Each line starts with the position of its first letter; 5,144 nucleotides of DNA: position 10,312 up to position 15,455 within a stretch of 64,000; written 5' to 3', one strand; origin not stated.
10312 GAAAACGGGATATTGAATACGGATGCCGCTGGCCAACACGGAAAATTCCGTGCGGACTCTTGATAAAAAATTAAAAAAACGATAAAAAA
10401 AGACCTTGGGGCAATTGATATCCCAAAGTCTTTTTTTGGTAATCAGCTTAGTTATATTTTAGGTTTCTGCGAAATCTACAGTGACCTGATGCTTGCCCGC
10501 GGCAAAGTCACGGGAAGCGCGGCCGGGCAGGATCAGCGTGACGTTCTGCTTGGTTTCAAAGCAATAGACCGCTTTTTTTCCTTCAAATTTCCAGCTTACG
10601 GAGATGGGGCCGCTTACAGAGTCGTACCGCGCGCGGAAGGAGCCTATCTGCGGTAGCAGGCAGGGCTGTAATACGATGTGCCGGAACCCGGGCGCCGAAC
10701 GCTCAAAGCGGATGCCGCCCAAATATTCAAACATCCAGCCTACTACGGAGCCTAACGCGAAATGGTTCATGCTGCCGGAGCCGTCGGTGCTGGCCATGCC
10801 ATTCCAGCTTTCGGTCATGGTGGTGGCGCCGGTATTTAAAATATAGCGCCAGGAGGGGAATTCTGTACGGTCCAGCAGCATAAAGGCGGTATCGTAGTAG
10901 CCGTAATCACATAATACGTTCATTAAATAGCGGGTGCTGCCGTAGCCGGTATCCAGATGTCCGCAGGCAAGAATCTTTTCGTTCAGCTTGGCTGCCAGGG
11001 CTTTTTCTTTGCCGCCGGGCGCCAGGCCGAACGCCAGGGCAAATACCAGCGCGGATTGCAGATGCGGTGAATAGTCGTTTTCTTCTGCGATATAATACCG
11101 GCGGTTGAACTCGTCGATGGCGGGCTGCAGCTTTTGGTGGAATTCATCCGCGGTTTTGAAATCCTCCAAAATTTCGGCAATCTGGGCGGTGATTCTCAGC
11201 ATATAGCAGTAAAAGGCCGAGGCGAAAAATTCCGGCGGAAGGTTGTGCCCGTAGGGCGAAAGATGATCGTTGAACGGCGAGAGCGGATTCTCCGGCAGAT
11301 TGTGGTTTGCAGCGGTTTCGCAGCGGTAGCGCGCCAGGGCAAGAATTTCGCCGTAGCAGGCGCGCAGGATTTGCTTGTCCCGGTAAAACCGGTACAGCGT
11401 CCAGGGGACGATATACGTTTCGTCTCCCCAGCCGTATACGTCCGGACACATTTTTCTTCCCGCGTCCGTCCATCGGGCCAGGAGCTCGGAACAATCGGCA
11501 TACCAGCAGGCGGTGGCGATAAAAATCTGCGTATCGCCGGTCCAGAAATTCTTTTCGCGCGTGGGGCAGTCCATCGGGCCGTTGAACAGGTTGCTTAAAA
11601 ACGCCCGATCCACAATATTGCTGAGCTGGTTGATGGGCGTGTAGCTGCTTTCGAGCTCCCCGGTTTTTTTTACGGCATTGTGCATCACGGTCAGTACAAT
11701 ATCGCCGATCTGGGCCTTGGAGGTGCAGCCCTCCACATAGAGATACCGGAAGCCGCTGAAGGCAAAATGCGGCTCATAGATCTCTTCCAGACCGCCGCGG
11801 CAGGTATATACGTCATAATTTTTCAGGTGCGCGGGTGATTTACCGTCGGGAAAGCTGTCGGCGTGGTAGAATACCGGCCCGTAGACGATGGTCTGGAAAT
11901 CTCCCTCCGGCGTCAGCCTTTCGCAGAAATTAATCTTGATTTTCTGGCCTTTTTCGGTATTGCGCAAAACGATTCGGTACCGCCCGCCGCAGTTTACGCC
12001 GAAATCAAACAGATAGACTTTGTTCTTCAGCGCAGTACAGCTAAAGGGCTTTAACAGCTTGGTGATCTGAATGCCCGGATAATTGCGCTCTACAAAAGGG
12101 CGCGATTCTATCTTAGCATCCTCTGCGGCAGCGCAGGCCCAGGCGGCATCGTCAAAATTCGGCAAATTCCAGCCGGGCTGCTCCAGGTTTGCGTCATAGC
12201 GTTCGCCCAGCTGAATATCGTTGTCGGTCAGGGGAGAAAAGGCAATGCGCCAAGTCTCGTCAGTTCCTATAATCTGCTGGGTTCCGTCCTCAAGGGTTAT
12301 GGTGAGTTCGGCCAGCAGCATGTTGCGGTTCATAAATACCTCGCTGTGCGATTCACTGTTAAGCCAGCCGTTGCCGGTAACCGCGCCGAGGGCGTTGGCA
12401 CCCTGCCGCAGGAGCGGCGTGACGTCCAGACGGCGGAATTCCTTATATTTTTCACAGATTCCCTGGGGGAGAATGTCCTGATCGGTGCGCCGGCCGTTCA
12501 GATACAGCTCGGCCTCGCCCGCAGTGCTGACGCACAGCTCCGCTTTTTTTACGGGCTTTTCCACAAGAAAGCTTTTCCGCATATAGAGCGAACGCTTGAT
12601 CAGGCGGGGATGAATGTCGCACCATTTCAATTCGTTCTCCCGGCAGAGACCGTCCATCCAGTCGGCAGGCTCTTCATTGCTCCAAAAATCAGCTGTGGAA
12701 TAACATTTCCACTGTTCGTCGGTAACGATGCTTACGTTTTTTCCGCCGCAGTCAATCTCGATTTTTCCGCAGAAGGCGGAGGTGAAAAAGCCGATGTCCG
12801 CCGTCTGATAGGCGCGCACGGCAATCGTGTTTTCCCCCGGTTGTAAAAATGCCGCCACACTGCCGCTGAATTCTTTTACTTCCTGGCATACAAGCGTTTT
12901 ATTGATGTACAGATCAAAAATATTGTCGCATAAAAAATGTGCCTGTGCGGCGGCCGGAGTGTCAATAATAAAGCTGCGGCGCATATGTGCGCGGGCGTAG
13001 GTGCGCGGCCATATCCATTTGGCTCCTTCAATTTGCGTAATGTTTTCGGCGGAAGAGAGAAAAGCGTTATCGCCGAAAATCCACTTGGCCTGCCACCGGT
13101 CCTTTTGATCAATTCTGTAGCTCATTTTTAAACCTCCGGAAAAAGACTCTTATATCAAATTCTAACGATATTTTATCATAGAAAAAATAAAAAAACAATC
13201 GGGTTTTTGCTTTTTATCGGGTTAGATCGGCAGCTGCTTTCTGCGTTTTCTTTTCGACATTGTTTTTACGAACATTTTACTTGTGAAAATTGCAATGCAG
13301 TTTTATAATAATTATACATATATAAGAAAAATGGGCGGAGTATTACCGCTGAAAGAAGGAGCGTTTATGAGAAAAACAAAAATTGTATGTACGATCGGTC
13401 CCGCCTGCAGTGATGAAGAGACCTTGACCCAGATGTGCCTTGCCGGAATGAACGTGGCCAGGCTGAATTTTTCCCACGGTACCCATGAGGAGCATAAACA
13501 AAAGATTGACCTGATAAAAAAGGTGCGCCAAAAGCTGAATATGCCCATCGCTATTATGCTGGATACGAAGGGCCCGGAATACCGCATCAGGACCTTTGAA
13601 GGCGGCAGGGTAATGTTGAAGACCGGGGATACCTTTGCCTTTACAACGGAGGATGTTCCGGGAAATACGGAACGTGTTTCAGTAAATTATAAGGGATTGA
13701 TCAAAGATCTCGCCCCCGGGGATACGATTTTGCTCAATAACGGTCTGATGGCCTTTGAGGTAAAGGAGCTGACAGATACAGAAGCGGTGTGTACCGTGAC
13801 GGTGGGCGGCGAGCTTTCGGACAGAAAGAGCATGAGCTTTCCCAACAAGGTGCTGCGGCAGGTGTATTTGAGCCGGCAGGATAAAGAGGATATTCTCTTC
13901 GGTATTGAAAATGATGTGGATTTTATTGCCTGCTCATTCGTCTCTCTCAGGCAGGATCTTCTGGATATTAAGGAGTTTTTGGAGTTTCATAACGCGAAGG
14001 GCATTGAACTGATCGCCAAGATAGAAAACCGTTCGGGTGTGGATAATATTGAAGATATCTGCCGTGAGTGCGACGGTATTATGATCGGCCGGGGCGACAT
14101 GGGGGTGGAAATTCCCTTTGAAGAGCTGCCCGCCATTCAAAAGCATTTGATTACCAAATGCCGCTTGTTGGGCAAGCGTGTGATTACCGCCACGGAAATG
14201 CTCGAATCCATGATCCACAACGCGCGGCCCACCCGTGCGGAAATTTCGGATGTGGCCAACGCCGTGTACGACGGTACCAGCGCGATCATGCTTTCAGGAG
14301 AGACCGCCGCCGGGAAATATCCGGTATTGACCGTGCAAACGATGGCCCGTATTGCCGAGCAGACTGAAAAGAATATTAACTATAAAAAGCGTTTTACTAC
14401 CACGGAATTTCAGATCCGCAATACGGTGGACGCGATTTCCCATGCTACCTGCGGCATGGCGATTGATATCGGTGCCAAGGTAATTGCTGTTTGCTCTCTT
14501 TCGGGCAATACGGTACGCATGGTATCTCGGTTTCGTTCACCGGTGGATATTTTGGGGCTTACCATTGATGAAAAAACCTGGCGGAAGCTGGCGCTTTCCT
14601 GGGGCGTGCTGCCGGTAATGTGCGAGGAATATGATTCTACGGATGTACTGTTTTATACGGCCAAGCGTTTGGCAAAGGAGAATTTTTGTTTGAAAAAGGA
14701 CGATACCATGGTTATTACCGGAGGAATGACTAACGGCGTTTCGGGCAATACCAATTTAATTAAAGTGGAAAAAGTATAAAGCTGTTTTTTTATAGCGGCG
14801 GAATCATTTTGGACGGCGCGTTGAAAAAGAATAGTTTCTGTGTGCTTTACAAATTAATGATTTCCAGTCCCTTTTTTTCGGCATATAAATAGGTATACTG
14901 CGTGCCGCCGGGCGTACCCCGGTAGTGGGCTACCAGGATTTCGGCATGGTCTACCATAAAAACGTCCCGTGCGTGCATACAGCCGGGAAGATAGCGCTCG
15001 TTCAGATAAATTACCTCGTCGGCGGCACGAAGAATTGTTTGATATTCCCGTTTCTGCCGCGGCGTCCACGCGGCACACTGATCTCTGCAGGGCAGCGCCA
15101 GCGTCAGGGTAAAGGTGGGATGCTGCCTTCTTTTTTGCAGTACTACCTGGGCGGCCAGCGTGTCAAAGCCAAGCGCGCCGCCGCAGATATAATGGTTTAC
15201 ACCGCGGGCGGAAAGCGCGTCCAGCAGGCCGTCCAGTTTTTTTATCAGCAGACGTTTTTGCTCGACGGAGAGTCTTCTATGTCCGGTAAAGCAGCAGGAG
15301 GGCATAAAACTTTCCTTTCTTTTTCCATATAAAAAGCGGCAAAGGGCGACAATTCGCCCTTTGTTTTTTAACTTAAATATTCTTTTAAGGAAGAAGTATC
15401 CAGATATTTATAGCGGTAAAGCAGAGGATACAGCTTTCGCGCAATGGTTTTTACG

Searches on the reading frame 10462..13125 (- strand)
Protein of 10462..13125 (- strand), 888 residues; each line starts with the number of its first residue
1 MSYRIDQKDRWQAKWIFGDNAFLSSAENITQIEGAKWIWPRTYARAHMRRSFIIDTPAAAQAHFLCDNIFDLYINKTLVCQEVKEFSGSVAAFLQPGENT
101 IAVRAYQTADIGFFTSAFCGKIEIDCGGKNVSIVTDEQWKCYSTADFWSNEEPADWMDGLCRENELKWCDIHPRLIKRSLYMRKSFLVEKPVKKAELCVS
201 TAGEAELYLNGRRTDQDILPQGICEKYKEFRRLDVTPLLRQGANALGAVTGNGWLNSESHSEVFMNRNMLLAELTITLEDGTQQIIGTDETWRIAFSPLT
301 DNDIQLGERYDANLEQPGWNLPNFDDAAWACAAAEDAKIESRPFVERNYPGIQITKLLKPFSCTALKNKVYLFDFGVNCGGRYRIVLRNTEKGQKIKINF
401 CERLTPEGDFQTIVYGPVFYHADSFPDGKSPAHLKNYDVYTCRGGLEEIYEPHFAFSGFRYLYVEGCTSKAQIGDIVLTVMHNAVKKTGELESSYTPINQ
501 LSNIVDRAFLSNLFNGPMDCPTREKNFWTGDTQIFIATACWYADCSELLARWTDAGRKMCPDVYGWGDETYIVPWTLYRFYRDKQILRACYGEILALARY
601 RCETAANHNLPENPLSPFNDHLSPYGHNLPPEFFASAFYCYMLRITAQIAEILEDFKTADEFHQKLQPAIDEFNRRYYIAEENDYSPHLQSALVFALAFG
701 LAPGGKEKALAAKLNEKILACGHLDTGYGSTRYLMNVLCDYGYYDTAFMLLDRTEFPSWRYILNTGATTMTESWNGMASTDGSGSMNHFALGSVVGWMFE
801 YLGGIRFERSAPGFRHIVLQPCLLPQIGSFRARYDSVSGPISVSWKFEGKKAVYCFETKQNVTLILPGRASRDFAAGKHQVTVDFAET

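Call 36: search_protein_families(library=ncbifam, max_evalue=0.00001, proteins=[window:10462-13125:-])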
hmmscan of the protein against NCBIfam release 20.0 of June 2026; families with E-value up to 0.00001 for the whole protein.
window:10462-13125:- (888 aa): 2 families
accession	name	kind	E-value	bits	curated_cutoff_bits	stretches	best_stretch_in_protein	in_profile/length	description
NF041573.1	rhamnosid_Stmyc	equivalog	8.4e-107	358.2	1720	1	7-851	113-975/1028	alpha-L-rhamnosidase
NF041572.1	rhamnosid_Flavobac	equivalog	1.9e-74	251.3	1800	2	180-550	179-545/946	alpha-L-rhamnosidase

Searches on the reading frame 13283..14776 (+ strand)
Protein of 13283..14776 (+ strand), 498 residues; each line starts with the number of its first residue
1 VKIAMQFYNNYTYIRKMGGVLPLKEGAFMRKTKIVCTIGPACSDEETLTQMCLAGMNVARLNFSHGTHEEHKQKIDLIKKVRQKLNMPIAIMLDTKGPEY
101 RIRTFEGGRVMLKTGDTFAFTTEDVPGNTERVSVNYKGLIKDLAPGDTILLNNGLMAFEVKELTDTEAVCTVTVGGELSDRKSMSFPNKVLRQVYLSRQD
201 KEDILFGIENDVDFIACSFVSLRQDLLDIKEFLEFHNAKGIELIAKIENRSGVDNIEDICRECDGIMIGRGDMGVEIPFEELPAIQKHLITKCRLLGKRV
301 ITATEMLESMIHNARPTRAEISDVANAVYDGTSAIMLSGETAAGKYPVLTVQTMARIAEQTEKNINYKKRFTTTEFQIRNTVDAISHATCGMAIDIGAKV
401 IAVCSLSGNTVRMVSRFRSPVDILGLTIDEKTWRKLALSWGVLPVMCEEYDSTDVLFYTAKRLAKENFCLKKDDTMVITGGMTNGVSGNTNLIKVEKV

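Call 36: search_protein_families(library=ncbifam, max_evalue=0.00001, proteins=[window:13283-14776:+])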
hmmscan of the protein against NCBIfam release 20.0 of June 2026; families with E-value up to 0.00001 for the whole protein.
window:13283-14776:+ (498 aa): 7 families
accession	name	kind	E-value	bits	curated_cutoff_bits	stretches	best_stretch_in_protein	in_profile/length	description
NF004978.0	PRK06354.1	subfamily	2.3e-174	581.2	462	1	27-497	5-477/590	pyruvate kinase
NF004491.0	PRK05826.1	subfamily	1.5e-166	554.6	432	1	29-498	4-475/477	pyruvate kinase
TIGR01064.1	pyruv_kin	equivalog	7.8e-163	542.4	306.4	1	30-498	1-476/476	pyruvate kinase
NF004886.0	PRK06247.1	subfamily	1.4e-148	495.5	623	1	29-498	4-470/476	pyruvate kinase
NF006664.0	PRK09206.1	equivalog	3.9e-146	487.3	686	1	29-497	1-469/470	pyruvate kinase PykF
NF005234.0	PRK06739.1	equivalog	1.6e-99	333.2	564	1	35-363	6-330/352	pyruvate kinase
NF011314.0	PRK14725.1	equivalog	2.2e-44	151.8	642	2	109-370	332-601/614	pyruvate kinase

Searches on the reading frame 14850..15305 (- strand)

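Call 36: search_protein_families(library=ncbifam, max_evalue=0.00001, proteins=[window:14850-15305:-])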
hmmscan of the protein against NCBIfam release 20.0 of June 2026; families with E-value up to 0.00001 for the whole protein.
window:14850-15305:- (152 aa): 1 family
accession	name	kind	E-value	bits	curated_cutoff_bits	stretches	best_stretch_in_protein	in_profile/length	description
NF010181.0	PRK13660.1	equivalog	7e-12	45.7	165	1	22-145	29-155/182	hypothetical protein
